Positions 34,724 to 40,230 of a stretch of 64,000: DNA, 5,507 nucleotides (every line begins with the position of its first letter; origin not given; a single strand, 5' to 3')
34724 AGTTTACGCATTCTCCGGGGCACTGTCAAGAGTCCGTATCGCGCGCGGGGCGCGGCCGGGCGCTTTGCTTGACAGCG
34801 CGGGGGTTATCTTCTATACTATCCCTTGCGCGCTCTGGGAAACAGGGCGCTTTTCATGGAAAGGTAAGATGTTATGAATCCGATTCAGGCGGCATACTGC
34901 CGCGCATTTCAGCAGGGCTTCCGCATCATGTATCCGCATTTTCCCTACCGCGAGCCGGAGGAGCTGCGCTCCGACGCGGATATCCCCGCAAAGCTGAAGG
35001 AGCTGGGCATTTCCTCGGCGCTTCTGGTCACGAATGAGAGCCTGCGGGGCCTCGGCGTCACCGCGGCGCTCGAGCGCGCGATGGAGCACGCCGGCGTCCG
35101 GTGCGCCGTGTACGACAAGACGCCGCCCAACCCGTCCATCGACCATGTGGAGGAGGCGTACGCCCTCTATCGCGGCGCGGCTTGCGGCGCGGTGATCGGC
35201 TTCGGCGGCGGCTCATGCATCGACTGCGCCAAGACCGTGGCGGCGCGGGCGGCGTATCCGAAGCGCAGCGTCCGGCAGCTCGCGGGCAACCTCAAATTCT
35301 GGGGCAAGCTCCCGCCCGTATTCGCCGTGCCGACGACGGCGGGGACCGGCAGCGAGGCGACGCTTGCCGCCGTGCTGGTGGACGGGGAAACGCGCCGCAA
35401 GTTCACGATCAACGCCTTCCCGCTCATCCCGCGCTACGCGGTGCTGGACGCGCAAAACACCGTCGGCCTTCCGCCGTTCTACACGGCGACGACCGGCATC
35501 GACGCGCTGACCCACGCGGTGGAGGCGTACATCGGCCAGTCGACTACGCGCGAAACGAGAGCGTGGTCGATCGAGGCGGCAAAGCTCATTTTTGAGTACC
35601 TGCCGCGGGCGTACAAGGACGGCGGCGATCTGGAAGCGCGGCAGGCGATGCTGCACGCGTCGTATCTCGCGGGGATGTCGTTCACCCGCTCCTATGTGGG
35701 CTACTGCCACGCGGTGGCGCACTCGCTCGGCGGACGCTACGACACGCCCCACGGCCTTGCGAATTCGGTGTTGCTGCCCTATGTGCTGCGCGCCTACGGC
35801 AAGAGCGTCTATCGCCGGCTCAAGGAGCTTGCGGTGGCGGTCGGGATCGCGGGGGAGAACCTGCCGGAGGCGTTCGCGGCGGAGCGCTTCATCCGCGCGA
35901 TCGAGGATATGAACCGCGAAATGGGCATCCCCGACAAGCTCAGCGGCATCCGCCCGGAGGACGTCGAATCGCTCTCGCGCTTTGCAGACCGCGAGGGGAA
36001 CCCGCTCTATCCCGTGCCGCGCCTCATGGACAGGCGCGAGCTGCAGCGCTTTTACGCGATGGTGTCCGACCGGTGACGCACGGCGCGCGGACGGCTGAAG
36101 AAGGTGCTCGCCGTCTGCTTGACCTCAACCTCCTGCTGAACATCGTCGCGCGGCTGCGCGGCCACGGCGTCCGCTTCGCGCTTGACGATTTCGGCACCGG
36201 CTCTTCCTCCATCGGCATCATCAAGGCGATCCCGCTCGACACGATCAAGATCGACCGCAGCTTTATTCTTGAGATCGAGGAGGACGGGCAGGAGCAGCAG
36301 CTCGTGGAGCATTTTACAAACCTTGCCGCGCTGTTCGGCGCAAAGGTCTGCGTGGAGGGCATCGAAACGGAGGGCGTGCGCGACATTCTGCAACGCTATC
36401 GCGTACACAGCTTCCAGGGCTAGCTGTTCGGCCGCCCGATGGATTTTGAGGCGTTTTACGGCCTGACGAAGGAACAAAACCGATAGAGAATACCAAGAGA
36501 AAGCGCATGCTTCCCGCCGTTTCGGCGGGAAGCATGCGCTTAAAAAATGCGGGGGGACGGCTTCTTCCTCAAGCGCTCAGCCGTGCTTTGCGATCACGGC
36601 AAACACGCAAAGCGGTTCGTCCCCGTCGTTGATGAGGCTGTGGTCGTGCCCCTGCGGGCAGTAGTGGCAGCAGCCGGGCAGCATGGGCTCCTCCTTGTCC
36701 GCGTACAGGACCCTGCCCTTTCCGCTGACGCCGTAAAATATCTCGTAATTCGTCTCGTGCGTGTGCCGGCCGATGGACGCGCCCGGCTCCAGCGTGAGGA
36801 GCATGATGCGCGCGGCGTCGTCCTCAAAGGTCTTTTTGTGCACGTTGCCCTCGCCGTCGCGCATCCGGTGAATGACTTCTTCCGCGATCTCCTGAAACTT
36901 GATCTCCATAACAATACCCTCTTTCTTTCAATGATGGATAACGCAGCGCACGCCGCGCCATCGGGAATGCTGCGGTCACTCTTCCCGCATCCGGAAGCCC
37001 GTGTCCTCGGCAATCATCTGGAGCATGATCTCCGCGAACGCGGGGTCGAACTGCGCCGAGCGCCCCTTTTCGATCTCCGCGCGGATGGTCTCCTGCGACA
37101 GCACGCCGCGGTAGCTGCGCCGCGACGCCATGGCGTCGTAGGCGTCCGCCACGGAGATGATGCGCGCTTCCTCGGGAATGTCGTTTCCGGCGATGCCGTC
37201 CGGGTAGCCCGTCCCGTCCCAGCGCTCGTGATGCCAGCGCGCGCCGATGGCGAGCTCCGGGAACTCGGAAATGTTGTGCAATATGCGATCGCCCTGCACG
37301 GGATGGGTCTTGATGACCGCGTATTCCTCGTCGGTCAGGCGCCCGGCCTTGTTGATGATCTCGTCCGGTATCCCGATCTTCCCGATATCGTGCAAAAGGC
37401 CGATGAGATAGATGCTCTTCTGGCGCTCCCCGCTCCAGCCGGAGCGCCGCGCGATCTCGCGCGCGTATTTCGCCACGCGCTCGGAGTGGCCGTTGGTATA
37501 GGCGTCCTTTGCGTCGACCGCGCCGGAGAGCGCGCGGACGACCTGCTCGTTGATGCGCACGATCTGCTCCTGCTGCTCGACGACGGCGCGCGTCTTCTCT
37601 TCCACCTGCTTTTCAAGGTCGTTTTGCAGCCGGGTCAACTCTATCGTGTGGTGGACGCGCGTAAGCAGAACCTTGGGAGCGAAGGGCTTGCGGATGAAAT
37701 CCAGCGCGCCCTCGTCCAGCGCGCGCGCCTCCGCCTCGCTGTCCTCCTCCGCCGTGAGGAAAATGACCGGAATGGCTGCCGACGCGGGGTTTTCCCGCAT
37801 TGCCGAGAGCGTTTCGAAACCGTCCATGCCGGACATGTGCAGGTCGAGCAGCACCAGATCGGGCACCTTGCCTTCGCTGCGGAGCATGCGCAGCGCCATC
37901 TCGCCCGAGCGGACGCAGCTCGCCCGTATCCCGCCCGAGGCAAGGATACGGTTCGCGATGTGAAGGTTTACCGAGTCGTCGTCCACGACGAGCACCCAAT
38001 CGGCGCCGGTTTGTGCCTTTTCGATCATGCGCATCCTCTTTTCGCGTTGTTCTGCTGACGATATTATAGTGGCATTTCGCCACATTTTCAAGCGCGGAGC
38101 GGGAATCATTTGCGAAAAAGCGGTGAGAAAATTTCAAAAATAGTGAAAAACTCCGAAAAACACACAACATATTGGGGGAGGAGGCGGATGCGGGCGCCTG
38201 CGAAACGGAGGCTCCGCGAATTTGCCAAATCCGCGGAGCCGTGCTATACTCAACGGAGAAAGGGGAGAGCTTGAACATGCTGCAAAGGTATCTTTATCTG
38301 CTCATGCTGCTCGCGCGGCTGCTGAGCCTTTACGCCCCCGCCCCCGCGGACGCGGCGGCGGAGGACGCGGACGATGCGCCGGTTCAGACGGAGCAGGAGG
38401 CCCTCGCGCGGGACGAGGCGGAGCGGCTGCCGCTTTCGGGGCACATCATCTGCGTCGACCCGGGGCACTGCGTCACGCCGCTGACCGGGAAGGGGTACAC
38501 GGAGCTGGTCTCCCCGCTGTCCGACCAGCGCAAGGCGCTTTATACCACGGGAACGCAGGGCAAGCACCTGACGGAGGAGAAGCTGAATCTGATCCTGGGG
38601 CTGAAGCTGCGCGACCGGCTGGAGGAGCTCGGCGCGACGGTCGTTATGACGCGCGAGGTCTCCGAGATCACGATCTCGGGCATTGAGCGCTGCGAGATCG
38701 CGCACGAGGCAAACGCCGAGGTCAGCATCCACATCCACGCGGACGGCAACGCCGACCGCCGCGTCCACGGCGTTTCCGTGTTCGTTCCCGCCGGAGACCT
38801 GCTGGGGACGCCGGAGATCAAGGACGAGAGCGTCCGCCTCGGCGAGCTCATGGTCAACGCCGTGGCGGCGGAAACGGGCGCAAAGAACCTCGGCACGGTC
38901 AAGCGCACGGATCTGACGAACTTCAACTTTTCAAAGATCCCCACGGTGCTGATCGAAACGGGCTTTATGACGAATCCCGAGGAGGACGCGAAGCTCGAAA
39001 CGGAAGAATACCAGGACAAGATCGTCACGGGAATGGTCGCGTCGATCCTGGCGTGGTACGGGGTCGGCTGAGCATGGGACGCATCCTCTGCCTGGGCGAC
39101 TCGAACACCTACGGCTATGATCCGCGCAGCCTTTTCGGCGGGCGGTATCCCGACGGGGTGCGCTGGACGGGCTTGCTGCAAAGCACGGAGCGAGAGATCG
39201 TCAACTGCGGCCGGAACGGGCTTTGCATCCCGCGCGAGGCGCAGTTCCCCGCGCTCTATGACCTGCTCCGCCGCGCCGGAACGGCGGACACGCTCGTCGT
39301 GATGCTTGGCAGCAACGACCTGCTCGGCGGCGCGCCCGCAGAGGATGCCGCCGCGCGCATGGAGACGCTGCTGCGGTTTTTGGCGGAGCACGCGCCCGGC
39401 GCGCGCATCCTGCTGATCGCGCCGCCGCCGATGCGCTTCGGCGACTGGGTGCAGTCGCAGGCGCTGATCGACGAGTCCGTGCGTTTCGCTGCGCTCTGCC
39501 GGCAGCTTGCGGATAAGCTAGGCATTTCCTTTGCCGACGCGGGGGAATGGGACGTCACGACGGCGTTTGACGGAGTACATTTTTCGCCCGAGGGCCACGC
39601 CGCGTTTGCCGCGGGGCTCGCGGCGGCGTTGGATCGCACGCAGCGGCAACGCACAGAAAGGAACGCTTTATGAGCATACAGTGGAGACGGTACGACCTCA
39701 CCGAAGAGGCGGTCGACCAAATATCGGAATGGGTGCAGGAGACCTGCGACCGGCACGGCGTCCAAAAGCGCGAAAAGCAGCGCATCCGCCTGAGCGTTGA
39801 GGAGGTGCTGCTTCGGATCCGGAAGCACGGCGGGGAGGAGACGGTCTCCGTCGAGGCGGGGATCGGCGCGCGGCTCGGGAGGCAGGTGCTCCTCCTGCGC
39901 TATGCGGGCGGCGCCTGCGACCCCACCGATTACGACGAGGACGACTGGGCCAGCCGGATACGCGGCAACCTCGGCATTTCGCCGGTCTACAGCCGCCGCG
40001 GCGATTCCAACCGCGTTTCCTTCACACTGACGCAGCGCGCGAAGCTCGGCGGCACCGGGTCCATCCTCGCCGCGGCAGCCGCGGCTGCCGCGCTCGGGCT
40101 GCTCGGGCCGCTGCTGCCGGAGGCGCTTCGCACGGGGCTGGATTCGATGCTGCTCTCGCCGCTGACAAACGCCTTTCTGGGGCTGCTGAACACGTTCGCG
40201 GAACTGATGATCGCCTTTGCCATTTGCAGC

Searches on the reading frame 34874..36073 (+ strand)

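Call 4: search_protein_families(library=pfam, proteins=[window:34874-36073:+], max_evalue=0.01)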
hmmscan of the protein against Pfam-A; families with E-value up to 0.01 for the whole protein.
window:34874-36073:+ (400 aa): 3 families
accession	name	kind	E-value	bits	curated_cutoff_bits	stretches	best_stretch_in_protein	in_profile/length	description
PF25137.1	ADH_Fe_C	-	8.7e-47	159.8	27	1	204-393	1-189/194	Fe-containing alcohol dehydrogenase family, C-terminal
PF00465.25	Fe-ADH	-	2.3e-39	135.1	31.3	1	36-192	13-167/168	Iron-containing alcohol dehydrogenase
PF13685.12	Fe-ADH_2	-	1e-08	35.8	28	1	38-130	11-101/149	Iron-containing alcohol dehydrogenase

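Call 49: search_protein_families(library=ncbifam, proteins=[window:34874-36073:+], max_evalue=0.00001)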
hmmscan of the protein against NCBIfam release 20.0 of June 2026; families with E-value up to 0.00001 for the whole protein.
window:34874-36073:+ (400 aa): 14 families
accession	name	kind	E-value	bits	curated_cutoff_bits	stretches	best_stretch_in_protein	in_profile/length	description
TIGR02638.1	lactal_redase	equivalog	2e-78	263.9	523.15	1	36-371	19-357/379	lactaldehyde reductase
NF041833.1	Fe_ADH_ErcA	equivalog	5.2e-73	246.4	550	1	41-395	25-379/382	alcohol dehydrogenase-like regulatory protein ErcA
NF007911.0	PRK10624.1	equivalog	2.3e-71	240.8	537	1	36-371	20-356/382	lactaldehyde reductase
NF053866.1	CholDhdGbsBBac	equivalog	1.8e-69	234.3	550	1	39-394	30-387/392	choline dehydrogenase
NF007363.0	PRK09860.1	equivalog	1.1e-67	228.9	581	1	40-366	25-352/383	L-threonine dehydrogenase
NF058672.1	4HyButDHCUPNE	equivalog_domain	1e-65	222.4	500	1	36-359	19-338/378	4-hydroxybutyrate dehydrogenase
NF010378.0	PRK13805.1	equivalog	6.5e-64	216.1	951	1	43-357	478-818/872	bifunctional acetaldehyde-CoA/alcohol dehydrogenase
NF011998.0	PRK15454.1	equivalog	1e-61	208.9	556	1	45-322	48-324/395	ethanolamine utilization ethanol dehydrogenase EutG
NF050025.1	SulfAcetaldRedSarD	equivalog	3.4e-59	200.6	700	1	35-305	19-288/385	sulfoacetaldehyde reductase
TIGR03405.1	Phn_Fe-ADH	equivalog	1e-49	169.2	423.7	1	37-307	13-287/355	iron-containing alcohol dehydrogenase PsrA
TIGR04266.1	NDMA_methanol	equivalog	1.1e-47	162.8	625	1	39-362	31-357/420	NDMA-dependent methanol dehydrogenase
NF011717.0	PRK15138.1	equivalog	2.5e-19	69.6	645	1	55-358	39-345/387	alcohol dehydrogenase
NF041822.1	daptide_DH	equivalog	2.4e-18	66.1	300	1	51-230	5-186/363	daptide-type RiPP biosynthesis dehydogenase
NF006941.0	PRK09423.1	subfamily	4.1e-07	29.1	336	1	37-129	21-110/367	glycerol dehydrogenase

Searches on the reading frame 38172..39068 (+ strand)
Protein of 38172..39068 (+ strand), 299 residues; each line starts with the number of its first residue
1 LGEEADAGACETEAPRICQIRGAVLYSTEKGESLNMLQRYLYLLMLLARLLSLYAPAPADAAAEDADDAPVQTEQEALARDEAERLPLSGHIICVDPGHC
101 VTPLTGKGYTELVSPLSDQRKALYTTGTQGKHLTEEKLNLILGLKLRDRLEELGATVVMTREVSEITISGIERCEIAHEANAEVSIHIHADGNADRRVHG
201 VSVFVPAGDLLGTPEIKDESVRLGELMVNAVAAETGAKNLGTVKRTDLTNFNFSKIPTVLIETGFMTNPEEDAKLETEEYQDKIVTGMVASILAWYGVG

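Call 4: search_protein_families(library=pfam, proteins=[window:38172-39068:+], max_evalue=0.01)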
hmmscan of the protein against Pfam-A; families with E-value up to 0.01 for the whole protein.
window:38172-39068:+ (299 aa): 1 family
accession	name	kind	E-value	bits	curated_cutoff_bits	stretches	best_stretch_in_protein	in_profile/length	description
PF01520.23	Amidase_3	-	4.4e-34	118.5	27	1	93-292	1-172/174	N-acetylmuramoyl-L-alanine amidase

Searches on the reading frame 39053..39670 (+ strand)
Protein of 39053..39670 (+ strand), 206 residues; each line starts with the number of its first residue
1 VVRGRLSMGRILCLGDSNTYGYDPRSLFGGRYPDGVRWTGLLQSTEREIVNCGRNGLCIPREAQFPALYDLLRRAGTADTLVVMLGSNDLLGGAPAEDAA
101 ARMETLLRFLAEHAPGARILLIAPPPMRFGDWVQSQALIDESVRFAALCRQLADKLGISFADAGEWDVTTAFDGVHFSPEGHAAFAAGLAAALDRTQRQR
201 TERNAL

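Call 25: search_protein_families(library=pfam, proteins=[window:39053-39670:+], max_evalue=0.01)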
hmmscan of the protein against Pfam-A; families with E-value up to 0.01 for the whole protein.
window:39053-39670:+ (206 aa): 4 families
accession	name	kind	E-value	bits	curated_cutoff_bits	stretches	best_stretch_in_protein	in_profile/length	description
PF13472.12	Lipase_GDSL_2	-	3.7e-26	93.1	32.9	1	13-184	1-178/178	GDSL-like Lipase/Acylhydrolase family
PF00657.28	Lipase_GDSL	-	2.2e-12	48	23.6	1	11-187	1-206/208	GDSL-like Lipase/Acylhydrolase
PF04311.20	DUF459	-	0.00036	20.4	27.2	0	65-146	47-138/197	Protein of unknown function (DUF459)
PF17182.10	OSK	-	0.0032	17.2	27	1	54-147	47-136/202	OSK domain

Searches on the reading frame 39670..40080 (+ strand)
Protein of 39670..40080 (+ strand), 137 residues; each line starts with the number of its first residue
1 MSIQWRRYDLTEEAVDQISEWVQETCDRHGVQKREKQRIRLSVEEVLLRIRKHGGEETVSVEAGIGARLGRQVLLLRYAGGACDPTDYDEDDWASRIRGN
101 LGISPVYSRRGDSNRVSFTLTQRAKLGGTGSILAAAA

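Call 25: search_protein_families(library=pfam, proteins=[window:39670-40080:+], max_evalue=0.01)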
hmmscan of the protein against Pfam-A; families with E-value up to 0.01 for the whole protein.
window:39670-40080:+ (137 aa): 1 family
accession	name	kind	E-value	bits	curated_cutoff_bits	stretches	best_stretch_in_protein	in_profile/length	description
PF13581.12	HATPase_c_2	-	4.1e-05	24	27.4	1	11-62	4-59/127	Histidine kinase-like ATPase domain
